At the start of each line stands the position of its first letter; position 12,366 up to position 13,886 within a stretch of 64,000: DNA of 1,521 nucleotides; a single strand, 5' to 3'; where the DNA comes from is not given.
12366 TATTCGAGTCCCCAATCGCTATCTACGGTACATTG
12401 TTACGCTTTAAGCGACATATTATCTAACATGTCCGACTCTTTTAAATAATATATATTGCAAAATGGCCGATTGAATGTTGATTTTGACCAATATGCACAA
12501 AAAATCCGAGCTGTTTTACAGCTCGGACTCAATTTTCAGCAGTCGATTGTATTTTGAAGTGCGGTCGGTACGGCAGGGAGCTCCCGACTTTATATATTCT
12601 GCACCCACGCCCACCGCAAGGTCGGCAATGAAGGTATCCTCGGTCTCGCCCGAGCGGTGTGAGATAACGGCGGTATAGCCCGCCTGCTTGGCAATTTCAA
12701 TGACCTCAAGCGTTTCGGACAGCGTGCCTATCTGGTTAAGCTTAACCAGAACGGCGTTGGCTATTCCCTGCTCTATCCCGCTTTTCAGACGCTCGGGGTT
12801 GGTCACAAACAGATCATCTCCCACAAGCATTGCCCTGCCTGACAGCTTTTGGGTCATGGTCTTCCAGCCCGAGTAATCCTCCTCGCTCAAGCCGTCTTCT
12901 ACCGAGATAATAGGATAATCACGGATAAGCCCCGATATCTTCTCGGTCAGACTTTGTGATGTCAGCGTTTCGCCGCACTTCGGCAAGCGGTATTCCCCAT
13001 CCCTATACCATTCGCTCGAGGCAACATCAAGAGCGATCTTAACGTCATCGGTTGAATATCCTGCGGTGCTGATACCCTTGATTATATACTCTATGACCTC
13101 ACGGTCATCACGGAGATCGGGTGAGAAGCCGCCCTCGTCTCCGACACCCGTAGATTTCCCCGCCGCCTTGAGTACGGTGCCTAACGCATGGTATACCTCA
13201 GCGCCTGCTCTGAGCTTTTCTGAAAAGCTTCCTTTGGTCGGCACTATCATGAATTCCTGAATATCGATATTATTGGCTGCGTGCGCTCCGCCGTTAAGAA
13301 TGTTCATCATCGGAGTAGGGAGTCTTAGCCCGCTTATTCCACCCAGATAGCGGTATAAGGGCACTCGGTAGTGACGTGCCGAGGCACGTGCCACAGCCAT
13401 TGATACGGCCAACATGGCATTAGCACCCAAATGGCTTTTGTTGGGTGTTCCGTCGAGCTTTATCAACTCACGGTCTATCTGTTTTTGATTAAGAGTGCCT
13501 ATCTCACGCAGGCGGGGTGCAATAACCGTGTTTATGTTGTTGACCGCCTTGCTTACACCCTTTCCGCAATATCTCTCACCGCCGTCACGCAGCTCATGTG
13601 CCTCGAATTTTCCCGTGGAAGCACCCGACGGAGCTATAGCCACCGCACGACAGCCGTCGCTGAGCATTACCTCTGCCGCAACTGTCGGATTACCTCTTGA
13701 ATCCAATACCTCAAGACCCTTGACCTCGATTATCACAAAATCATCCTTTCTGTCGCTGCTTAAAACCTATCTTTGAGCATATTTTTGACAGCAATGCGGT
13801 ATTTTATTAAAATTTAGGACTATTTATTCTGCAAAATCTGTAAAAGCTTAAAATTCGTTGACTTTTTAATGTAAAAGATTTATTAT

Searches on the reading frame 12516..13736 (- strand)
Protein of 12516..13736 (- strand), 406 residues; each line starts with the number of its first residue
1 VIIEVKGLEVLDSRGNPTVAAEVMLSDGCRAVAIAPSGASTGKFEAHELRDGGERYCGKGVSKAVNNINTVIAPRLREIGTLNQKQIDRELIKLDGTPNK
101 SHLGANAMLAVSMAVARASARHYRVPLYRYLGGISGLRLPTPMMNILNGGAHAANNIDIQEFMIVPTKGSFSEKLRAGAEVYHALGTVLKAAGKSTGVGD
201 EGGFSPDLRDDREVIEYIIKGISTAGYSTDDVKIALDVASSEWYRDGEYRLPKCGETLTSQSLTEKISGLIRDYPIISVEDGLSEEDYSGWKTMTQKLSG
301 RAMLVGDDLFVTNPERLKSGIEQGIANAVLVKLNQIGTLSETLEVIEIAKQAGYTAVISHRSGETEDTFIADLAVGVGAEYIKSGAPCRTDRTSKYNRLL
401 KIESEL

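Call 6: search_protein_families(library=pfam, proteins=[window:12516-13736:-], max_evalue=0.01)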
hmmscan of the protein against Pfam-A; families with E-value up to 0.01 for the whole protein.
window:12516-13736:- (406 aa): 3 families
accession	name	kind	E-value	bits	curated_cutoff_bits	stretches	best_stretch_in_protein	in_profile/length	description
PF00113.28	Enolase_C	-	3.6e-107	358.5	21.5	1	139-406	4-281/296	Enolase, C-terminal TIM barrel domain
PF03952.21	Enolase_N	-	3.2e-53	179.8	35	1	2-131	1-131/131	Enolase, N-terminal domain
PF13378.12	MR_MLE_C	-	0.0031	17.7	29.4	1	272-360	68-154/219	Enolase C-terminal domain-like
